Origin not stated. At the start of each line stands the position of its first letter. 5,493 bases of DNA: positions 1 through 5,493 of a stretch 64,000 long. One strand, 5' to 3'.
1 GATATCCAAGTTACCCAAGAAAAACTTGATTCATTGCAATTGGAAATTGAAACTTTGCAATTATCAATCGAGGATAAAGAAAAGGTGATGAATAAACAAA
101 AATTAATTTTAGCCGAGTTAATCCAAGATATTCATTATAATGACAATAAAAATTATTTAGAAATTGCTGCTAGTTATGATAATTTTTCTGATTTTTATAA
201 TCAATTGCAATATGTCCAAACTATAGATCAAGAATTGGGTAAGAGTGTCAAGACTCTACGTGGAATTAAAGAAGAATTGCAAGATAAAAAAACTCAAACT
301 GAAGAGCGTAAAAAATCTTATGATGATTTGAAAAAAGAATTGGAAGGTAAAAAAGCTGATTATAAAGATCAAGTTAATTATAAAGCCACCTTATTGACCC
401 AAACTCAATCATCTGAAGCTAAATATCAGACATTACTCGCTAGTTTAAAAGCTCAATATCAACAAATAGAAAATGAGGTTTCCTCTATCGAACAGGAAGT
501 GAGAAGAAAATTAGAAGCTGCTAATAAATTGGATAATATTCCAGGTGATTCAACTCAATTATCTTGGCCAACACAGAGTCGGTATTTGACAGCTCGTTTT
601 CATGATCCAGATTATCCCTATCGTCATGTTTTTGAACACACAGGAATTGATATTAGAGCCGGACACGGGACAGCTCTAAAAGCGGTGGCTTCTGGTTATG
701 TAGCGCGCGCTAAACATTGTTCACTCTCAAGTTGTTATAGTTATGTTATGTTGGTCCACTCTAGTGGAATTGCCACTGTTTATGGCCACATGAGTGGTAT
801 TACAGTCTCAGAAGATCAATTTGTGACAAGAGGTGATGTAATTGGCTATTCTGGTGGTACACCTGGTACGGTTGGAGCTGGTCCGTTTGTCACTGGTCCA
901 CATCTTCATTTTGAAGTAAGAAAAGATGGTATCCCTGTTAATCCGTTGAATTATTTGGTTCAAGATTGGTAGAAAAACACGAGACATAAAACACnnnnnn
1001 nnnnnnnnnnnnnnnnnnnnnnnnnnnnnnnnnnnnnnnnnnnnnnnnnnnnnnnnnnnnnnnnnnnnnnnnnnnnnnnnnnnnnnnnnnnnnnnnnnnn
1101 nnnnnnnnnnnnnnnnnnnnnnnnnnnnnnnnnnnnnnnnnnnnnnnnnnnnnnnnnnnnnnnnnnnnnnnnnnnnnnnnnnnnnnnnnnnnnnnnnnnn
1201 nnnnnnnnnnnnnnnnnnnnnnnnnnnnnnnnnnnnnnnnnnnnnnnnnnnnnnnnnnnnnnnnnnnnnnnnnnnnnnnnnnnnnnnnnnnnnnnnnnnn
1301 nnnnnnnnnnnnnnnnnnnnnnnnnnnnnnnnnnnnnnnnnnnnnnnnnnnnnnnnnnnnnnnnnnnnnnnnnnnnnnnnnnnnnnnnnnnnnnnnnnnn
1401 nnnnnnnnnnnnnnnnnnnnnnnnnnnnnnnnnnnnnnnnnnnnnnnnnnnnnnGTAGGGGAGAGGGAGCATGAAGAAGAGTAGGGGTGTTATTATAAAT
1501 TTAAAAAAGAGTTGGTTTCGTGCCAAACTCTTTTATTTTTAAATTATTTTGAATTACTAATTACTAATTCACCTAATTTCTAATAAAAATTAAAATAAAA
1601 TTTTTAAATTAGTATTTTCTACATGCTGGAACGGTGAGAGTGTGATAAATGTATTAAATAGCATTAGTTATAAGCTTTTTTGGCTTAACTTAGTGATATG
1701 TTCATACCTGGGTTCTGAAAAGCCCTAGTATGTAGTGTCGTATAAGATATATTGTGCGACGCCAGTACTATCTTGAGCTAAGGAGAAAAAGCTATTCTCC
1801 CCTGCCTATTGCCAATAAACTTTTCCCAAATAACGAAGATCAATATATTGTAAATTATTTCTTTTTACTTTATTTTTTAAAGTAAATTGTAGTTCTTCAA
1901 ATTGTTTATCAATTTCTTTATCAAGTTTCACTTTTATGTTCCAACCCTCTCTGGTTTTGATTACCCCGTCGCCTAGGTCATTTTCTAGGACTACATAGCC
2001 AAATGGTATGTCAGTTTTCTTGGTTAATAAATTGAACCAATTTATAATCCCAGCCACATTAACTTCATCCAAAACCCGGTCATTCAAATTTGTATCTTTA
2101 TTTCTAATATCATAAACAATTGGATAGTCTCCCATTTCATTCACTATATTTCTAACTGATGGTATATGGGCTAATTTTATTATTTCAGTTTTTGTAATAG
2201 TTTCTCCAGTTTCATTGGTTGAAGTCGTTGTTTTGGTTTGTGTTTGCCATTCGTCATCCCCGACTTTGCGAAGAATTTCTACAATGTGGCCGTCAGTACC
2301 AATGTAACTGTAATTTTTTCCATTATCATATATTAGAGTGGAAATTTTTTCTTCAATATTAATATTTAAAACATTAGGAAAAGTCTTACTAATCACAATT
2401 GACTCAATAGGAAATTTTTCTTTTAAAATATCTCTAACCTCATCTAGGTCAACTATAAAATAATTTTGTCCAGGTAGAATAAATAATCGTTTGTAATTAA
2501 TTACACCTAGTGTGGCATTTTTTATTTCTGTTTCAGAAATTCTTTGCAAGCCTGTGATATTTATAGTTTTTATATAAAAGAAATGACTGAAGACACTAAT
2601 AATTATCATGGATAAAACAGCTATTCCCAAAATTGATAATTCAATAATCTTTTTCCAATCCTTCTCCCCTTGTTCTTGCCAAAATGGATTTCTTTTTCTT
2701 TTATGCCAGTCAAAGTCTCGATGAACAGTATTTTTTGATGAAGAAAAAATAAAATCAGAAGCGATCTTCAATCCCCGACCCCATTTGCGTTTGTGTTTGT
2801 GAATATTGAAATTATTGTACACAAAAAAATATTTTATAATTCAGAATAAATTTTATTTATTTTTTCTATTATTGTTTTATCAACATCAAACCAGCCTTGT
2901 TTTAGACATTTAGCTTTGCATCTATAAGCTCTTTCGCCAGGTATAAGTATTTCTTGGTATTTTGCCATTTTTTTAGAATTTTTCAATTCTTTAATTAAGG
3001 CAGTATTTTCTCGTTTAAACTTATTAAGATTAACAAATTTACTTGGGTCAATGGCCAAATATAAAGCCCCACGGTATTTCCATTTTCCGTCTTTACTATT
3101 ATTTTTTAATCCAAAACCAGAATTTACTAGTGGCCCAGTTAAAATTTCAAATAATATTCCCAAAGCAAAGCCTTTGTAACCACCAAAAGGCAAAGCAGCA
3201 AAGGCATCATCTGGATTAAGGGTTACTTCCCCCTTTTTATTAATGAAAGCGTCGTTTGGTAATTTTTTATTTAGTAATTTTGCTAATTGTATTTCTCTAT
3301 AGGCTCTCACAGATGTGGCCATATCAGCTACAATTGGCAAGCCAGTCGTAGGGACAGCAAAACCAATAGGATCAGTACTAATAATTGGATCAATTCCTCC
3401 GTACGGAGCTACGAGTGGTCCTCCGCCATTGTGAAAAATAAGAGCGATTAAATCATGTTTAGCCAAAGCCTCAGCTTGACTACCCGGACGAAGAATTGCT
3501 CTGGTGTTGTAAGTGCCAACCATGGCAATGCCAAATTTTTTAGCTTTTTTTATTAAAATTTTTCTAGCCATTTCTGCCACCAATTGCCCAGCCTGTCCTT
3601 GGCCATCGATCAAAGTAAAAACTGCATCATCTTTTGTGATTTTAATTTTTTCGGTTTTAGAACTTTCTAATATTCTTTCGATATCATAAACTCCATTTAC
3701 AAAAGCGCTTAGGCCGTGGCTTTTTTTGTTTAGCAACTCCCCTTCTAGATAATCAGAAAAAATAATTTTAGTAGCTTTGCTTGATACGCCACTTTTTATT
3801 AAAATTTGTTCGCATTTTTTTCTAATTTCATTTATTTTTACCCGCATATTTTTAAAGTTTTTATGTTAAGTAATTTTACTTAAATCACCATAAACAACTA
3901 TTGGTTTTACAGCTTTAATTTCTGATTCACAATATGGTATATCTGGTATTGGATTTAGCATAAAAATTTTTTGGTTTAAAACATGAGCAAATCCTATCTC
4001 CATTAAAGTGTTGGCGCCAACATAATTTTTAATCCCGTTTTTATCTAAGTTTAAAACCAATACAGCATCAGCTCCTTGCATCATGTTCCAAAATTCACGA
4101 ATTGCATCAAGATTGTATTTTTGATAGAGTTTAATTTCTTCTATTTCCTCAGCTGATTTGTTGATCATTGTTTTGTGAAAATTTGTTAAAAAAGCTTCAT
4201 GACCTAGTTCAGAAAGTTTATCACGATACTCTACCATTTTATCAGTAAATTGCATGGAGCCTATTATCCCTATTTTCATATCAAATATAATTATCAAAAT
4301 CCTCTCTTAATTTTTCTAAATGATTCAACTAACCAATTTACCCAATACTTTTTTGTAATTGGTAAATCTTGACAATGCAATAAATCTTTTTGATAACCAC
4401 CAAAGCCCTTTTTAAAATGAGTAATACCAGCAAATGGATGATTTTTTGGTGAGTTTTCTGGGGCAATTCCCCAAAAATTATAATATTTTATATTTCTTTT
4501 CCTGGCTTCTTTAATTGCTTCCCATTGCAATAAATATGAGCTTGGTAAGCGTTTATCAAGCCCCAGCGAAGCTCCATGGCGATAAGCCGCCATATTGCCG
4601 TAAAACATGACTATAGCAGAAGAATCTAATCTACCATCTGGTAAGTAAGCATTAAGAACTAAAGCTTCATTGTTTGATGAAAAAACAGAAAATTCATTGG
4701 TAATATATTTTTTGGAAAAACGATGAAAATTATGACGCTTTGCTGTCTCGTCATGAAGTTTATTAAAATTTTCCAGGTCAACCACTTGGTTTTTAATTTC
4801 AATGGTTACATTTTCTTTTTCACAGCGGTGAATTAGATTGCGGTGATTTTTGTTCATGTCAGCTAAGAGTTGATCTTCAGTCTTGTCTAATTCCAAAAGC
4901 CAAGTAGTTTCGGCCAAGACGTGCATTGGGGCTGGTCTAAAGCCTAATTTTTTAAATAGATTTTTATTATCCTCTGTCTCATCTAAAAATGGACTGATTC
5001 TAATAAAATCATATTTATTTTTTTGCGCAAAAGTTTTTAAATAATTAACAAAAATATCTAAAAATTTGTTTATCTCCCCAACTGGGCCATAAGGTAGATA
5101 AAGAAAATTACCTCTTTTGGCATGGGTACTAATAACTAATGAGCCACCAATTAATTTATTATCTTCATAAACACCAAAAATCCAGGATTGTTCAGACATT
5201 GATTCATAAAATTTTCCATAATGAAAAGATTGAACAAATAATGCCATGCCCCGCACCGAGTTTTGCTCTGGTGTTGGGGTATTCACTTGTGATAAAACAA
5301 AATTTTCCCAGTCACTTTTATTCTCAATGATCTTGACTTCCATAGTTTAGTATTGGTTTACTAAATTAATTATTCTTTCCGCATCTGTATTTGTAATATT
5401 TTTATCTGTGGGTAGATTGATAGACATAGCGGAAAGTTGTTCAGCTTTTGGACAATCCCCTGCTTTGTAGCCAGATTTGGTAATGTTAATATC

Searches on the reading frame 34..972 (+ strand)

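Call 77: search_protein_families(library=pfam, proteins=[window:34-972:+], max_evalue=0.00001)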
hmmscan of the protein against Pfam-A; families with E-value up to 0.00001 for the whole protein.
window:34-972:+ (312 aa): 1 family
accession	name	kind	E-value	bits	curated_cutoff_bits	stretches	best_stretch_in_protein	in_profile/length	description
PF01551.29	Peptidase_M23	-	7.5e-25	87.4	28.7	1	201-304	2-96/96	Peptidase family M23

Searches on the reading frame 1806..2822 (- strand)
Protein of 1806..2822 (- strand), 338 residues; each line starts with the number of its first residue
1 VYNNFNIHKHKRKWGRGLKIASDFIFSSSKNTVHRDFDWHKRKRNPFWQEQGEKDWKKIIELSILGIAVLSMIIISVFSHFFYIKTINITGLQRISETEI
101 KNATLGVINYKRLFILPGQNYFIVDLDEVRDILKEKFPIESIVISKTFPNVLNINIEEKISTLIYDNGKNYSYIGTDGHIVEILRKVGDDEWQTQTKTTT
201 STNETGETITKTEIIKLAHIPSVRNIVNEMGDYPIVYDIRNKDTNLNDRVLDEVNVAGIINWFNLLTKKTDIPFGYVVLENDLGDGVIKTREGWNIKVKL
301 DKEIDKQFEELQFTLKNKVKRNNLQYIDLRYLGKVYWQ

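Call 77: search_protein_families(library=pfam, proteins=[window:1806-2822:-], max_evalue=0.00001)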
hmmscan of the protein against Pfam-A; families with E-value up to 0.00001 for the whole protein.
window:1806-2822:- (338 aa): 1 family
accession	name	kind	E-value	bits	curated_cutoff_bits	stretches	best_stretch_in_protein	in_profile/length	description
PF08478.15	POTRA_1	-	7.9e-09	36.1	23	1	84-158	3-68/69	POTRA domain, FtsQ-type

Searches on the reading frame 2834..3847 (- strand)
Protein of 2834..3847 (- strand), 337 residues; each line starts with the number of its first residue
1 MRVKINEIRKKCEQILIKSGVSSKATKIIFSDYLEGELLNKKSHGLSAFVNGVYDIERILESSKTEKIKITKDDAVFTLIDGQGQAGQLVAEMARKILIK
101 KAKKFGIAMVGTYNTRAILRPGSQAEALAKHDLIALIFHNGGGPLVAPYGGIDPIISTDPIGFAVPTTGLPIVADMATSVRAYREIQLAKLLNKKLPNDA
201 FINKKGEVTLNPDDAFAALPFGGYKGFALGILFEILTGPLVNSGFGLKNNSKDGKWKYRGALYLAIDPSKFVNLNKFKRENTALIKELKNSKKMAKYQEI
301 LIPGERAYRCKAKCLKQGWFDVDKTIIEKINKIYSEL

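Call 77: search_protein_families(library=pfam, proteins=[window:2834-3847:-], max_evalue=0.00001)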
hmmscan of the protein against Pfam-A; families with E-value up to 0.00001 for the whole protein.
window:2834-3847:- (337 aa): 1 family
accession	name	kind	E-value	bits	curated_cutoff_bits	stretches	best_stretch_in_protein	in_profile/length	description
PF02615.19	Ldh_2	-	1.4e-75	255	38.8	1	3-330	1-332/333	Malate/L-lactate dehydrogenase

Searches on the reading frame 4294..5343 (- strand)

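Call 77: search_protein_families(library=pfam, proteins=[window:4294-5343:-], max_evalue=0.00001)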
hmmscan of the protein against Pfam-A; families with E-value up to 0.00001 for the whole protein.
window:4294-5343:- (349 aa): 1 family
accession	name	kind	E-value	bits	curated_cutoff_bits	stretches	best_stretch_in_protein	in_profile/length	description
PF02388.22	FemAB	-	2.7e-31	109.2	24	2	36-224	18-230/406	FemAB family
